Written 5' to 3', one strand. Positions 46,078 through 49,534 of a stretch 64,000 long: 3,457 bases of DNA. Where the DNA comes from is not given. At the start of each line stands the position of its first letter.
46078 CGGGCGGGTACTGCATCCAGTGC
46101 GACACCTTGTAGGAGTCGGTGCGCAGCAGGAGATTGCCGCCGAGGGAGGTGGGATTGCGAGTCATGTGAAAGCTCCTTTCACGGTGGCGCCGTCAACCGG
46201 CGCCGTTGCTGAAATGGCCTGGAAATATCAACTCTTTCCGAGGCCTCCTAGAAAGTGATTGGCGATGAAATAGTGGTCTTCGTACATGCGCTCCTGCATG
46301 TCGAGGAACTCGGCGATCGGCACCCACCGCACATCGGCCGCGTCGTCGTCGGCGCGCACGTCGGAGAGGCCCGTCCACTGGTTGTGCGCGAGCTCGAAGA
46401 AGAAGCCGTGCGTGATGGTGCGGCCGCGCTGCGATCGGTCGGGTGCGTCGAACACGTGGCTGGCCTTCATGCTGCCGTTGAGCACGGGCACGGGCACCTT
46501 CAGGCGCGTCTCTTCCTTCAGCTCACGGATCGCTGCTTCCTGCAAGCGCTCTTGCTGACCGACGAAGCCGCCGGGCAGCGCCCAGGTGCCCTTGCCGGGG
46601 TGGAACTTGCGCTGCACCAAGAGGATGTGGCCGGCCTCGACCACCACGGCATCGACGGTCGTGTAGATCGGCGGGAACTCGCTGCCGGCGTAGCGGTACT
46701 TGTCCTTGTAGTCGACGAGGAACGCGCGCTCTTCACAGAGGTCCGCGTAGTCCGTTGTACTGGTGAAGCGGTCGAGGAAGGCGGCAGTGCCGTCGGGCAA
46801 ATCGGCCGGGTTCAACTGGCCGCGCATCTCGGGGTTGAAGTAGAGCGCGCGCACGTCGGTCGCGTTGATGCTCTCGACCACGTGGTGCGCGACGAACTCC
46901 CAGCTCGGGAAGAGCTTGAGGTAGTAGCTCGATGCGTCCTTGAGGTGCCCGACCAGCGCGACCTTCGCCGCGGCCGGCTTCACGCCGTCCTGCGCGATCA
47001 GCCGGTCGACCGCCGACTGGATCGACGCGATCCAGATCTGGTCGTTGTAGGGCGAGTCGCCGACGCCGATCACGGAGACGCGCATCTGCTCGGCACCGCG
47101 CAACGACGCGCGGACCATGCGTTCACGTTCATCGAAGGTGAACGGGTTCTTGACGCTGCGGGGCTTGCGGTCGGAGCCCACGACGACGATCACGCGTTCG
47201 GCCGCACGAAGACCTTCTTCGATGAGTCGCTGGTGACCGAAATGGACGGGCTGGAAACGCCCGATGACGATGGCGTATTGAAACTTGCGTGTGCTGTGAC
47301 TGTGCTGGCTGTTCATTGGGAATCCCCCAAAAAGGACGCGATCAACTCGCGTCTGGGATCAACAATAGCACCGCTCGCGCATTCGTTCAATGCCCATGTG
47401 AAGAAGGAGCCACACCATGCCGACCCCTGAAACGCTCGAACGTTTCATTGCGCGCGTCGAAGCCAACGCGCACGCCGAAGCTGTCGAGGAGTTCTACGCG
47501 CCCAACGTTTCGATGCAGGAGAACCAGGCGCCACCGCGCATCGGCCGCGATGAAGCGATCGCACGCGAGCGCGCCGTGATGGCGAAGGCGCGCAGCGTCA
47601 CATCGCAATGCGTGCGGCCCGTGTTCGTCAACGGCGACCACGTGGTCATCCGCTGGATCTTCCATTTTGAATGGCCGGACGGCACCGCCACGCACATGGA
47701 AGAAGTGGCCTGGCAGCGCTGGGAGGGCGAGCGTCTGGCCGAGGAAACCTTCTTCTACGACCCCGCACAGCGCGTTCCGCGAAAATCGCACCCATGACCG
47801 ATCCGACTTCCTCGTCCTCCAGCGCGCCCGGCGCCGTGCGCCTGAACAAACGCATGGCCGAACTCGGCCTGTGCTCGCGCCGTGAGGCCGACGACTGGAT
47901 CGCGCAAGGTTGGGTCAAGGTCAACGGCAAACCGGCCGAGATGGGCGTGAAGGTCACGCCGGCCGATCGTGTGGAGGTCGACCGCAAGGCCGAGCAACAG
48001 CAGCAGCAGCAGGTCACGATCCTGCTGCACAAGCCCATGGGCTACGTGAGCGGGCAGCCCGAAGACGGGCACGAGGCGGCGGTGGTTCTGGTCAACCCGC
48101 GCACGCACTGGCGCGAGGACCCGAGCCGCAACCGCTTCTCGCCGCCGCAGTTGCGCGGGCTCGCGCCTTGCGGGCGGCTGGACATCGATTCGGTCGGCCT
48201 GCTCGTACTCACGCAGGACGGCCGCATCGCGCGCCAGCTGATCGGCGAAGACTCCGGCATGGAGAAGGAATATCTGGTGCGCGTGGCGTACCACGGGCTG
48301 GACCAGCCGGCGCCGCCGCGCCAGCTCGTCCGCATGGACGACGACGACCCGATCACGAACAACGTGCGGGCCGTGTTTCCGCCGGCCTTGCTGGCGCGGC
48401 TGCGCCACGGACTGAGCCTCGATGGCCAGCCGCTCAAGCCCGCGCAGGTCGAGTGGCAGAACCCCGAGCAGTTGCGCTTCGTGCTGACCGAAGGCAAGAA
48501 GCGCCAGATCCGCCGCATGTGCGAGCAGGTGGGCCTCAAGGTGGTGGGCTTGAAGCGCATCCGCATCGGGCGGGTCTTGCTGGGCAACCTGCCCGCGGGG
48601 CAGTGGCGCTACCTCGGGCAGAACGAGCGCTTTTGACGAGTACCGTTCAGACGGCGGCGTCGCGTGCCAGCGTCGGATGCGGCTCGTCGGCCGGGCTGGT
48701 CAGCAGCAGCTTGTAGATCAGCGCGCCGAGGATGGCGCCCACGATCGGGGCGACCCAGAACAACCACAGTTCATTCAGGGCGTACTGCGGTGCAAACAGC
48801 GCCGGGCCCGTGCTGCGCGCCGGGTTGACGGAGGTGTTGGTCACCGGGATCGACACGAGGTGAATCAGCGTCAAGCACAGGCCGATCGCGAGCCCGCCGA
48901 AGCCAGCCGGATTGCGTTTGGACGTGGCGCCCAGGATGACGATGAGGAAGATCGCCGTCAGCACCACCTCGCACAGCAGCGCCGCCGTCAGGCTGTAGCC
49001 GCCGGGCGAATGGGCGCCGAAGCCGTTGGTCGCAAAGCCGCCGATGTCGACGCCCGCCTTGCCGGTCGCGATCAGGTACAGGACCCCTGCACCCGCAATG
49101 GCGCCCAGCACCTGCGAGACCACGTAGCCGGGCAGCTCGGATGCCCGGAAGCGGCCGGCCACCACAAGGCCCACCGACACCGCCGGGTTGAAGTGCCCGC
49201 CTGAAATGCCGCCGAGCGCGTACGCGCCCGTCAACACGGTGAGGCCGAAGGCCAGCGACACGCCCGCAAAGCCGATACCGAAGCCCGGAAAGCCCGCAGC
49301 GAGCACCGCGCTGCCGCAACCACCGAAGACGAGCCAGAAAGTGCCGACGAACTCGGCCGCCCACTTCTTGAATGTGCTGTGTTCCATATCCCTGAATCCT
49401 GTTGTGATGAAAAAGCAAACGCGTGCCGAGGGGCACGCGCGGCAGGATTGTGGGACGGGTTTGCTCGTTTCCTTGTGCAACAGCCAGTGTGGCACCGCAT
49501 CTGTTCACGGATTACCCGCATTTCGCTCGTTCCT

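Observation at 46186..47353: Repeated GUUGA-pentaloop hairpin: candidate undescribed RNA regulatory element of NAD salvage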

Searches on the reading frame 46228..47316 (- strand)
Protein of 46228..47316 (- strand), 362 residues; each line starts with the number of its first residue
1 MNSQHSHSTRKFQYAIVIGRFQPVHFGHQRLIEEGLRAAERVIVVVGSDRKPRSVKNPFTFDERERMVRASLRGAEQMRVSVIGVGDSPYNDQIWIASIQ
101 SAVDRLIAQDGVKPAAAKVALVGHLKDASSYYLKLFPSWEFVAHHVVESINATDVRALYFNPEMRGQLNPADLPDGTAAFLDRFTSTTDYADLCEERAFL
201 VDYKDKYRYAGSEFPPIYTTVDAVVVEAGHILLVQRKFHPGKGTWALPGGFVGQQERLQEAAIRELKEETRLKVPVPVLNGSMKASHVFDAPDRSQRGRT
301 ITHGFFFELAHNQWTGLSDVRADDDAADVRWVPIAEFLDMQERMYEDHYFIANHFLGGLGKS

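Call 4: search_protein_families(library=pfam, proteins=[window:46228-47316:-])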
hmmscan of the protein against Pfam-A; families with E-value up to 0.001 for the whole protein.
window:46228-47316:- (362 aa): 3 families
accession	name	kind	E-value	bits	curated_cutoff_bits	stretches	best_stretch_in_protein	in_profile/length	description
PF00293.34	NUDIX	-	5.1e-23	82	21.1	1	220-345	5-124/134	NUDIX domain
PF01467.32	CTP_transf_like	-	6e-12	46.4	21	1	16-73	1-58/133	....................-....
PF06574.18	FAD_syn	-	0.00066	20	27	0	13-58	7-55/158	FAD synthetase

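Call 7: find_related_loci(query=window:46228-47316:-, collection=genome_contigs, flank=3000)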
Query window:46228-47316:- (362 aa) in genome_contigs; peptide patterns used: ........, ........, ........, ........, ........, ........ (x = any residue, [..] = any of these).
383 stretches matched a pattern; 52 encode a relative of the query (tblastn E <= 1e-3); 48 distinct loci.
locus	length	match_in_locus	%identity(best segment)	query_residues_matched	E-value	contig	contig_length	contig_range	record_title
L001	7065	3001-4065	91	8-362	0e+0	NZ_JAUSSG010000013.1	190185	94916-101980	Variovorax boronicumulans strain CC172 Ga0466884_13, whole genome shotgun sequence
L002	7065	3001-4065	91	8-362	0e+0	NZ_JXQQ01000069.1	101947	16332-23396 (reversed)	Variovorax paradoxus strain MEDvA23 contig_69, whole genome shotgun sequence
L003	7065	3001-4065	91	8-362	0e+0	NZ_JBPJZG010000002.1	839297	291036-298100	Variovorax sp. LT1R20 NODE_2_length_839297_cov_28.873299, whole genome shotgun sequence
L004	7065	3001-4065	90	8-362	0e+0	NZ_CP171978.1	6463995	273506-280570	Variovorax sp. UC74_104 chromosome, complete genome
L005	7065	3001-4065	90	8-362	0e+0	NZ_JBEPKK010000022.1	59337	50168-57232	Variovorax boronicumulans strain DS4417 Ga0466878_22, whole genome shotgun sequence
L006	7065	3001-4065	90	8-362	0e+0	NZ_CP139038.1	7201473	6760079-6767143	Variovorax sp. W6 chromosome, complete genome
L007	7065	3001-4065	90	8-362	0e+0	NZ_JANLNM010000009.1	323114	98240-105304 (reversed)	Variovorax sp. ZS18.2.2 NODE_9_length_323114_cov_48.655036, whole genome shotgun sequence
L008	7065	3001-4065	90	8-362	0e+0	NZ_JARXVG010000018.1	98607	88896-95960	Variovorax boronicumulans strain PgBe293 Ga0498876_18, whole genome shotgun sequence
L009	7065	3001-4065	91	8-362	0e+0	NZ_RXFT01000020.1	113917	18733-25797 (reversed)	Variovorax guangxiensis strain DSM 27352 20, whole genome shotgun sequence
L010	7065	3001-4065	91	8-362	0e+0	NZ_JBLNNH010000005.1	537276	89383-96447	Variovorax sp. tm tm_draft_5, whole genome shotgun sequence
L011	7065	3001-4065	90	8-362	0e+0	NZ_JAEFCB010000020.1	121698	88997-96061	Variovorax sp. IB41 NODE_20_length_121698_cov_64.318037, whole genome shotgun sequence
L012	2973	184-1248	90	8-362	0e+0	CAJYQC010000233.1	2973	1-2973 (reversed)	MAG: uncultured Variovorax sp. isolate SP61_3_metabat2_genome_mining.37_sub genome assembly, contig: k127_300491, whole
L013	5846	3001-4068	90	8-362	0e+0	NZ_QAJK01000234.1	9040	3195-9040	Variovorax sp. KBW07 KBW7_CAGATC_contig_235, whole genome shotgun sequence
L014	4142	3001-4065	89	8-362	0e+0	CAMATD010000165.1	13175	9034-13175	MAG: Variovorax sp. YR752 isolate LH-05nov19-184 genome assembly, contig: LH-05nov19-C11047, whole genome shotgun sequen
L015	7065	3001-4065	89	8-362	0e+0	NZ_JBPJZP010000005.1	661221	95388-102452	Variovorax sp. GB4P3 NODE_5_length_661221_cov_83.798053, whole genome shotgun sequence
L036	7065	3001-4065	80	2-355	0e+0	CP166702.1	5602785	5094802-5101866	Xenophilus aerolatus strain 56729801 chromosome, complete genome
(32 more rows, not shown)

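Call 79: search_protein_families(library=pfam, proteins=[L036:2221-2691:-, L036:16-2217:+, L036:2351-2932:+], max_evalue=0.01)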
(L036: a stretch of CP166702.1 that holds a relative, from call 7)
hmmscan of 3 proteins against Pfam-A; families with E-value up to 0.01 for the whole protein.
L036:2221-2691:- (156 aa): 0 families

L036:16-2217:+ (733 aa): 0 families

L036:2351-2932:+ (193 aa): 0 families

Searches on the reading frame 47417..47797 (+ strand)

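Call 4: search_protein_families(library=pfam, proteins=[window:47417-47797:+])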
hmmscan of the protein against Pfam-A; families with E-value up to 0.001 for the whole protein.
window:47417-47797:+ (126 aa): 2 families
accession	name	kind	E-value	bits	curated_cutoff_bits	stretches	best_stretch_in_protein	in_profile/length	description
PF12680.13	SnoaL_2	-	1.3e-09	39.1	27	1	8-109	2-101/102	SnoaL-like domain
PF07366.18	SnoaL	-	1.7e-05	25.1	28.4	1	7-116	3-119/126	SnoaL-like polyketide cyclase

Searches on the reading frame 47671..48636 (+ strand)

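Call 4: search_protein_families(library=pfam, proteins=[window:47671-48636:+])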
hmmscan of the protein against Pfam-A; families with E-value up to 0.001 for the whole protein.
window:47671-48636:+ (321 aa): 2 families
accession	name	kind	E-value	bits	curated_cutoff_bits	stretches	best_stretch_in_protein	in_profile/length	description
PF00849.27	PseudoU_synth_2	-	8.3e-16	59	26.8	1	117-286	3-152/152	RNA pseudouridylate synthase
PF01479.30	S4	-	1.4e-10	41.2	22.8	1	56-101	1-48/48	S4 domain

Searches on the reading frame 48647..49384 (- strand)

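Call 4: search_protein_families(library=pfam, proteins=[window:48647-49384:-])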
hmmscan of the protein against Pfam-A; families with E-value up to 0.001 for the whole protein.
window:48647-49384:- (245 aa): 1 family
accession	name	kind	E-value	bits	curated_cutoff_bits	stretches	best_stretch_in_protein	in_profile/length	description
PF00230.25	MIP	-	2.9e-51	174.8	25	1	4-224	7-222/222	Major intrinsic protein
